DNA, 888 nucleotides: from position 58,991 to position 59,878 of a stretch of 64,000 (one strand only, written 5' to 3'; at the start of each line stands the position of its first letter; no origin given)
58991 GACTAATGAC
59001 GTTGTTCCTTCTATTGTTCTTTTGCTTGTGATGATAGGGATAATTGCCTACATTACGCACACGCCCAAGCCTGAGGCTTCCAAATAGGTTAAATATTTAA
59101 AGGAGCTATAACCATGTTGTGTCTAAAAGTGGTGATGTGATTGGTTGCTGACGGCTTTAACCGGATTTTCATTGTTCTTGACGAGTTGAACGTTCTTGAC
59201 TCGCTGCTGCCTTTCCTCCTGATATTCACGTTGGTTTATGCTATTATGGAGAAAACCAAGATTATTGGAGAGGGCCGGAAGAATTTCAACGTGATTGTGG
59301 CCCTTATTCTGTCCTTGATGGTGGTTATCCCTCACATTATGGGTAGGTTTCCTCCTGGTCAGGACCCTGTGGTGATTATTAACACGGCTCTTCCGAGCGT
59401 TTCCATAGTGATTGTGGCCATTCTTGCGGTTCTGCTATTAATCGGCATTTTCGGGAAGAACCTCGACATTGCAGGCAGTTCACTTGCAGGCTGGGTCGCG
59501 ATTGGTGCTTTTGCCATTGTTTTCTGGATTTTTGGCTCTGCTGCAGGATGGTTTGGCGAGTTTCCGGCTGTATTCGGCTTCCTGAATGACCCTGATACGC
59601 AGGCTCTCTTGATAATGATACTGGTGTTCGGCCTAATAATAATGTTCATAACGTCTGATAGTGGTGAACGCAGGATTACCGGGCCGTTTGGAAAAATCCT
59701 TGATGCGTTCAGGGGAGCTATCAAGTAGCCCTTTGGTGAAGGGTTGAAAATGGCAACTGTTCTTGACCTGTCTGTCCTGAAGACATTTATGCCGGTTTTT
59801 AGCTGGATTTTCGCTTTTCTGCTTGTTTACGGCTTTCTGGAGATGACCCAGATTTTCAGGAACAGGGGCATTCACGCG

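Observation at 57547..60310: Tandem triplet of paralogous ~190-aa membrane proteins next to a membrane-anchored His/Cys protein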

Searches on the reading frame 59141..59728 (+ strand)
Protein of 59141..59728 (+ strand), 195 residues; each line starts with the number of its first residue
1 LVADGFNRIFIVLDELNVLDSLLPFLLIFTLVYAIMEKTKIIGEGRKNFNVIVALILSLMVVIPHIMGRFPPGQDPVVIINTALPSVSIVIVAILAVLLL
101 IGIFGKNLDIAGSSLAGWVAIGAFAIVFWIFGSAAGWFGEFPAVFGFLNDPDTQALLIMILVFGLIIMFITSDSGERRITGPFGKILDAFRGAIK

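Call 3: search_protein_families(library=pfam, proteins=[window:59141-59728:+], max_evalue=1)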
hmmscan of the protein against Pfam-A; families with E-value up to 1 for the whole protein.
window:59141-59728:+ (195 aa): 4 families
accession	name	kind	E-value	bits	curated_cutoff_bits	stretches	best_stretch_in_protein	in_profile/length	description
PF19529.4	DUF6057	-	0.0012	18.3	29.8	1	25-169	81-202/569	Family of unknown function (DUF6057)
PF16166.10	TIC20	-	0.071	13.3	28.6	1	9-93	74-154/181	Chloroplast import apparatus Tic20-like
PF10066.14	DUF2304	-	0.31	11.8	25.5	1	88-170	6-82/106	Uncharacterized conserved protein (DUF2304)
PF05478.16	Prominin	-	0.72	8.3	34.3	0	155-178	147-170/799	Prominin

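Call 8: find_homologous_proteins(query=window:59141-59728:+)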
Query window:59141-59728:+ (195 aa): 520 proteins with E <= 0.001 among 1500 candidates; the best 120 are listed.
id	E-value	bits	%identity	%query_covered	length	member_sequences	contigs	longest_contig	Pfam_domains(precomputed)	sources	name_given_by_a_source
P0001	2.4e-115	401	100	100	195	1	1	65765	-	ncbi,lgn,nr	ncbi:hypothetical protein HY640_02995 [Candidatus Woesearchaeota archaeon]|nr:hypothetical protein [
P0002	5.9e-96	338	80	99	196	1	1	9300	-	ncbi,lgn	-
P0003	7.1e-92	325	77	98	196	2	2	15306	-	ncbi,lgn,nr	ncbi:hypothetical protein HYV82_02705 [Candidatus Woesearchaeota archaeon]|nr:hypothetical protein [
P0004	1.1e-83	298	74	99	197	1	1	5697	-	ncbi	-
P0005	5.1e-83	296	74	99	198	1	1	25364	-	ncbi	-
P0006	1.1e-78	282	72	99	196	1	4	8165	-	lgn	-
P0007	2.4e-74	268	74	94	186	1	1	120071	-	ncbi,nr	ncbi:hypothetical protein HYU11_03320 [Candidatus Woesearchaeota archaeon]|nr:hypothetical protein [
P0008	4.4e-74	267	71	99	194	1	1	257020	-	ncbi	-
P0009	4.3e-71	257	63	99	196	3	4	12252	-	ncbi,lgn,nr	ncbi:hypothetical protein HYU15_02495 [Candidatus Woesearchaeota archaeon]|nr:hypothetical protein [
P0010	6.3e-70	253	70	94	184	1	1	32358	-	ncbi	-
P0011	3.5e-66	241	61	100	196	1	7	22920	-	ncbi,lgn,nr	ncbi:hypothetical protein HYY72_04210 [Candidatus Woesearchaeota archaeon]|nr:hypothetical protein [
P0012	9.6e-66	240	61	100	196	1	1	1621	-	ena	-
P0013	1.3e-63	233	62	97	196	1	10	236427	-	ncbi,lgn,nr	ncbi:hypothetical protein HYY74_04945 [Candidatus Woesearchaeota archaeon]|nr:hypothetical protein [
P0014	1.2e-62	229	60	91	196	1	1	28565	-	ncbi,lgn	-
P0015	2.5e-61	225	56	99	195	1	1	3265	-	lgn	-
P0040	3.1e-55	205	55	92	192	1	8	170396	-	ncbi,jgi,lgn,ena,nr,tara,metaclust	ncbi:hypothetical protein CMO88_00635 [Candidatus Woesearchaeota archaeon]|nr:hypothetical protein [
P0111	2.5e-47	179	52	92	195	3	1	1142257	-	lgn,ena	-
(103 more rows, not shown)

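Call 10: find_encoding_contigs(protein=P0111, flank=8000, max_places=2)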
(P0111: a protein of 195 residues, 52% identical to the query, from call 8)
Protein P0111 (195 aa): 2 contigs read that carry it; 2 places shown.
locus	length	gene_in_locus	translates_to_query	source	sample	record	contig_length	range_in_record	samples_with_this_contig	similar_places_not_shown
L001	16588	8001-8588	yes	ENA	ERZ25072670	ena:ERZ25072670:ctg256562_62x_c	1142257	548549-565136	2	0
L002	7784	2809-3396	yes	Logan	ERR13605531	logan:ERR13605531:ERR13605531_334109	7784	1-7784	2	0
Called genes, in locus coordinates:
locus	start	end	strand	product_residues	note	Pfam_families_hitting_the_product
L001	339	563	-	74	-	PF05154:TM2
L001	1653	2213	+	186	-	-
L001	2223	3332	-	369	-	-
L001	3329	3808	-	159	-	-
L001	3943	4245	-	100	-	PF03091:CutA1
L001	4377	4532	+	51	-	-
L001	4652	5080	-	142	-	PF02311:AraC_binding (weak), PF07883:Cupin_2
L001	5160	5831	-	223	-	PF00696:AA_kinase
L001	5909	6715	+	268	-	PF04414:tRNA_deacylase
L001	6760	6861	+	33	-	-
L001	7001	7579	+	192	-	-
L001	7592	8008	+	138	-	-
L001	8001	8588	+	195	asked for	-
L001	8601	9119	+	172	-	-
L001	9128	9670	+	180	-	-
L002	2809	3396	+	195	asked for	-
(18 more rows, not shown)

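Call 11: find_encoding_contigs(protein=P0040, flank=8000, max_places=2)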
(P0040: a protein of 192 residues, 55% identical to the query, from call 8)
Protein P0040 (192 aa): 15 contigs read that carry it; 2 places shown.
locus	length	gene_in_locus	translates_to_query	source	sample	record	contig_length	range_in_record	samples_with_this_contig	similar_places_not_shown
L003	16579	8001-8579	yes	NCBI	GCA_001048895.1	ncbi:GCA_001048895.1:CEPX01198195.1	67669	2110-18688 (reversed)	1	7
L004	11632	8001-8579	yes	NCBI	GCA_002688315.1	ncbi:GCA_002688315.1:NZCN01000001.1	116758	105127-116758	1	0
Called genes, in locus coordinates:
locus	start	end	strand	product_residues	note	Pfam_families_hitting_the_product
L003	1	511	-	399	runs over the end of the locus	PF01926:MMR_HSR1, PF02421:FeoB_N (faint), PF08438:YGR210-like_G4, PF02824:TGS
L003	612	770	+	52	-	-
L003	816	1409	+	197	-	-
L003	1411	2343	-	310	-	PF03706:LPG_synthase_TM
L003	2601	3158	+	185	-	-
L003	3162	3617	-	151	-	-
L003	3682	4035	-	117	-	-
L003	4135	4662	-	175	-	PF04307:YdjM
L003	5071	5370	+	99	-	PF03091:CutA1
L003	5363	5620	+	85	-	-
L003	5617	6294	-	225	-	PF00696:AA_kinase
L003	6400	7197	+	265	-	PF04414:tRNA_deacylase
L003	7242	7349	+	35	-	-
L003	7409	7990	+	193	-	-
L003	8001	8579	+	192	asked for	-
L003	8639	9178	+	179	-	-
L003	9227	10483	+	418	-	-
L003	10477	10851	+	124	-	-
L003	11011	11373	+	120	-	-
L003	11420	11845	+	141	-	PF01951:Archease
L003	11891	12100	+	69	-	-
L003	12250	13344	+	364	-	PF01139:RtcB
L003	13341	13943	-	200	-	PF00149:Metallophos, PF12850:Metallophos_2, PF14582:Metallophos_3 (faint)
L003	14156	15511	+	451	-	-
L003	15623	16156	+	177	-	-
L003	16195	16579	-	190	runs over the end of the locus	PF01300:Sua5_yciO_yrdC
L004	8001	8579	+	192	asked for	-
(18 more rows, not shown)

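Call 16: search_solved_structures(query=A2, max_evalue=10)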
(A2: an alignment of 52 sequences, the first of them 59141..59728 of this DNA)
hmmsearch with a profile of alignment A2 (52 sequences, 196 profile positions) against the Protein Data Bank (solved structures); distinct sequences matched with E-value up to 10: 1.
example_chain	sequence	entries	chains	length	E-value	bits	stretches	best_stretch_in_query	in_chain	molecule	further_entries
2rdd_B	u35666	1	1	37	0.27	14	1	153-184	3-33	UPF0092 membrane protein yajC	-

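Call 17: find_related_loci(query=A2, collection=genome_contigs, flank=8000)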
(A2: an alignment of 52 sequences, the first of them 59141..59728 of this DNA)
Query A2 (195 aa) in genome_contigs; peptide patterns used: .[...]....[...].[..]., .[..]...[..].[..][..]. (x = any residue, [..] = any of these).
391 stretches matched a pattern; 324 encode a relative of the query (tblastn E <= 1e-3); the best 80 are kept; 80 distinct loci.
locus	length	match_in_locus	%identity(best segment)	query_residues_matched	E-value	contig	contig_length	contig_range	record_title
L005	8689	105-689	79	1-195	1e-101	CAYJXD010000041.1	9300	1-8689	MAG TPA_asm: uncultured Methanosarcinales archaeon isolate ERP125453_co1_510 genome assembly, contig: NODE_8865_length_9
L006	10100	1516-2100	75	1-195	9e-90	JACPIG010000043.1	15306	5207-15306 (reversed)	MAG: Candidatus Woesearchaeota archaeon isolate NC_groundwater_434_Ag_B-0.1um_47_10 GD18-4_B1_scaffold_552290, whole gen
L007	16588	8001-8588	72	2-195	3e-84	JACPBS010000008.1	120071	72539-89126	MAG: Candidatus Woesearchaeota archaeon isolate NC_groundwater_263_Ag_S-0.2um_45_10 S5_GD2017_2_S2_scaffold_250, whole g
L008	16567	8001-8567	62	6-194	2e-69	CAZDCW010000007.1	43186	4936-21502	MAG TPA_asm: uncultured Methanosarcinales archaeon isolate SRP090828_co2_162 genome assembly, contig: NODE_310_length_43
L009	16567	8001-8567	62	6-194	2e-69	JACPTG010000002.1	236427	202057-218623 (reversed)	MAG: Candidatus Woesearchaeota archaeon isolate NC_groundwater_726_Ag_S-0.2um_49_29 S36_SO-2_scaffold_125765, whole geno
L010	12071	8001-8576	55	2-195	1e-61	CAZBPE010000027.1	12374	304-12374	MAG TPA_asm: uncultured Methanosarcinales archaeon isolate SRP090828_co2_31 genome assembly, contig: NODE_1779_length_12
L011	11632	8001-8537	55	2-181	2e-59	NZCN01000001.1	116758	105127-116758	MAG: Candidatus Woesearchaeota archaeon isolate ARS1199 36832, whole genome shotgun sequence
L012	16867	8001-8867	52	6-193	4e-58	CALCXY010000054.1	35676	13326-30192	MAG TPA_asm: Candidatus Woesearchaeota archaeon isolate ERR599062_bin.4_CONCOCT_v1.1_MAG genome assembly, contig: ERZ841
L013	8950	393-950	49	5-191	3e-57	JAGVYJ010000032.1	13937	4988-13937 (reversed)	Candidatus Woesearchaeota archaeon isolate RIFCSPHIGHO2_01_FULL_49_8 rifcsphigho2_01_scaffold_23127, whole genome shotgu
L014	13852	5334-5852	53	1-173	3e-57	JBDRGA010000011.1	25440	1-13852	MAG: Candidatus Woesearchaeota archaeon isolate MEGAHIT-group-1.404 k141_6337876, whole genome shotgun sequence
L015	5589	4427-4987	51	5-192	2e-56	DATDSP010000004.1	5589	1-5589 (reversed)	MAG TPA_asm: Candidatus Nanoarchaeia archaeon isolate SMAG_U8006 k141_1510306, whole genome shotgun sequence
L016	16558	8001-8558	49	1-186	4e-56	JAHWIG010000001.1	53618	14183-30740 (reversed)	MAG: Candidatus Woesearchaeota archaeon isolate Yap5000.bin1.9 contig_107, whole genome shotgun sequence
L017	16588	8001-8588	47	1-195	1e-55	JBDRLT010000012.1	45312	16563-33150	MAG: Candidatus Woesearchaeota archaeon isolate MEGAHIT-group-1.794 k141_3677790, whole genome shotgun sequence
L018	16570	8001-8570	52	6-188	3e-55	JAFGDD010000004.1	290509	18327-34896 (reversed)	MAG: Candidatus Woesearchaeota archaeon isolate Zod_Metabat.1155 k87_2261361, whole genome shotgun sequence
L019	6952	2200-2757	50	14-192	4e-55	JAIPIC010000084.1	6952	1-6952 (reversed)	MAG: Candidatus Woesearchaeota archaeon isolate Tobar13.5m-G65 Tobar13-5m-C11541, whole genome shotgun sequence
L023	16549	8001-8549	50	6-190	2e-52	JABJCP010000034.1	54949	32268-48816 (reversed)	MAG: Candidatus Woesearchaeota archaeon isolate SI073_bin58 k141_1852636, whole genome shotgun sequence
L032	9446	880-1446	51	6-194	1e-50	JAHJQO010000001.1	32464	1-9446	MAG: Nanoarchaeota archaeon isolate OS_PC_MetaG.mb.11 OS_PC_MetaG.mb.11_k141_4026, whole genome shotgun sequence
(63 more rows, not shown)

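Call 21: predict_structure(alignment_id=A2)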
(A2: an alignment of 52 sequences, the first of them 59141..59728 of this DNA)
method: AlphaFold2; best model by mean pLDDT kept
length: 195 residues; sequences in the alignment: 52
mean_pLDDT: 73.5   pTM: 0.53
mean pLDDT of the five models: 73.5, 67.1, 66.2, 61.1, 59.3
residues with pLDDT >= 90: 1; 70-90: 126; 50-70: 59; < 50: 9
segments of 3 or more residues with pLDDT < 50: 173-180
pLDDT, mean of each block of 10 residues (from residue 1): 77 82 85 83 72 86 84 82 82 78 63 68 79 73 62 67 66 49 67 58
secondary structure, 60 per line:
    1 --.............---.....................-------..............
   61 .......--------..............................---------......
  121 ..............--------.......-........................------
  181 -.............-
elements in order: H3-15 H19-39 H47-67 H76-105 H115-134 H143-149 H151-174 H182-194

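Call 27: search_protein_families(library=pfam, alignment_id=A2, max_evalue=1)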
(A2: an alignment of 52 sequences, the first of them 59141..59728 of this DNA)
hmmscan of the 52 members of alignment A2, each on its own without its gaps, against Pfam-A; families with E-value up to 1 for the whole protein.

A. member 1, window:59141-59728:+ (195 aa): 4 families
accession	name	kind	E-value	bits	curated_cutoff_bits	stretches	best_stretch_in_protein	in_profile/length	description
PF19529.4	DUF6057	-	0.0012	18.3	29.8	1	25-169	81-202/569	Family of unknown function (DUF6057)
PF16166.10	TIC20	-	0.071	13.3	28.6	1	9-93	74-154/181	Chloroplast import apparatus Tic20-like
PF10066.14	DUF2304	-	0.31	11.8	25.5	1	88-170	6-82/106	Uncharacterized conserved protein (DUF2304)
PF05478.16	Prominin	-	0.72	8.3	34.3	0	155-178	147-170/799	Prominin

B. families by the number of members that match (of 52 scanned): 46 families (the first 25 are shown)
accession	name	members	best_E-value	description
PF19529.4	DUF6057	11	0.0012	Family of unknown function (DUF6057)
PF09843.14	DUF2070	9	0.00022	Predicted membrane protein (DUF2070)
PF01757.29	Acyl_transf_3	7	6.6e-05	Acyltransferase domain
PF13567.11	DUF4131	5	0.15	Domain of unknown function (DUF4131)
PF16166.10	TIC20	4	0.049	Chloroplast import apparatus Tic20-like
PF02790.20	COX2_TM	4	0.39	Cytochrome C oxidase subunit II, transmembrane domain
PF10864.13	DUF2663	2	0.0032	Protein of unknown function (DUF2663)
PF12271.14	Chs7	2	0.0086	Chitin synthase export chaperone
PF03350.21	UPF0114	2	0.079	Uncharacterized protein family, UPF0114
PF15013.11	CCSMST1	2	0.098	CCSMST1 family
PF11992.13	TgpA_N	2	0.47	TgpA N-terminal domain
PF05478.16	Prominin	2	0.72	Prominin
PF00209.24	SNF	1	0.0025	Sodium:neurotransmitter symporter family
PF01027.25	Bax1-I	1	0.004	Inhibitor of apoptosis-promoting Bax1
PF09913.15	DUF2142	1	0.0079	Predicted membrane protein (DUF2142)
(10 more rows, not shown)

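Call 30: search_protein_families(library=ncbifam, proteins=[window:59141-59728:+], max_evalue=0.1)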
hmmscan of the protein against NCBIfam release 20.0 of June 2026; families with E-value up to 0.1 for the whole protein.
window:59141-59728:+ (195 aa): 0 families

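Call 41: search_protein_representatives(alignment_id=A2)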
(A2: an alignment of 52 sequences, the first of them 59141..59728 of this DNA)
Query: 52 sequences, 196 profile positions. Proteins with E-value up to 0.001 (for the whole library): 1891; up to 1e-10: 923; up to 1e-30: 245. The best 150 are listed.
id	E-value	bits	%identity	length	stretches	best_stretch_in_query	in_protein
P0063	8.3e-79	280.0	-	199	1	3-194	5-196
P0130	1.8e-74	265.9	-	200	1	5-193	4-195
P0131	2.2e-70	252.5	-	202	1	3-190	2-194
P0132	9.1e-68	244.0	-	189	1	4-190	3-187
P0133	1.9e-66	239.7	-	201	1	3-194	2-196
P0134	6.0e-66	238.0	-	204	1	1-191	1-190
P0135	2.9e-65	235.8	-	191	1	5-194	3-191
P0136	1.4e-64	233.5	-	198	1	5-190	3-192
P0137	2.0e-63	229.8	-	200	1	5-192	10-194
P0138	7.0e-63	228.0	-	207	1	4-193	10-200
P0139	8.6e-63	227.7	-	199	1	1-188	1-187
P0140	1.3e-62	227.1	-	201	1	5-181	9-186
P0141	1.6e-62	226.9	-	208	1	7-191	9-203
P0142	1.6e-62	226.9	-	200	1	3-193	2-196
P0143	2.5e-62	226.2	-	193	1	5-185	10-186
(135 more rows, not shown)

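Call 42: search_protein_families(library=pfam, proteins=[L023:10489-11979:+, L005:5027-7207:+, L012:6653-7204:-, L003:9227-10483:+, L003:10477-10851:+, L003:11011-11373:+], max_evalue=0.01)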
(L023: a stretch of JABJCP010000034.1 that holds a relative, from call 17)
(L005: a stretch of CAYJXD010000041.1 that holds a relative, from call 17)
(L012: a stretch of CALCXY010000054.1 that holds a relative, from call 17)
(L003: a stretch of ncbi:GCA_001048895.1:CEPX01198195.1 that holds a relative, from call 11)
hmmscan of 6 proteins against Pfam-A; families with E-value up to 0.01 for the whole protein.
L023:10489-11979:+ (496 aa): 5 families
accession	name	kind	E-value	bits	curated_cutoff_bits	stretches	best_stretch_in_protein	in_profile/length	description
PF01935.23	DUF87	-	1.4e-11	45.4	23.2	1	97-273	13-162/220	Helicase HerA, central domain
PF05872.18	HerA_C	-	6.4e-05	22.2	22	0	359-444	255-339/502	Helicase HerA-like C-terminal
PF00004.35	AAA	-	0.00011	23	21.2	1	312-424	11-127/131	ATPase family associated with various cellular activities (AAA)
PF01580.24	FtsK_SpoIIIE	-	0.0011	18.8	24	0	89-124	23-58/221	FtsK/SpoIIIE family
PF05707.18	Zot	-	0.0018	18.2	20.3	1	360-427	80-146/197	Zonular occludens toxin (Zot)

L005:5027-7207:+ (726 aa): 0 families

L012:6653-7204:- (183 aa): 1 family
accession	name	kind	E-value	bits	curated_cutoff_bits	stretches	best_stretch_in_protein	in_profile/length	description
PF01997.21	Translin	-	1.1e-25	91.2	25.9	1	19-182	1-202/205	Translin family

L003:9227-10483:+ (418 aa): 0 families

L003:10477-10851:+ (124 aa): 0 families

L003:11011-11373:+ (120 aa): 0 families
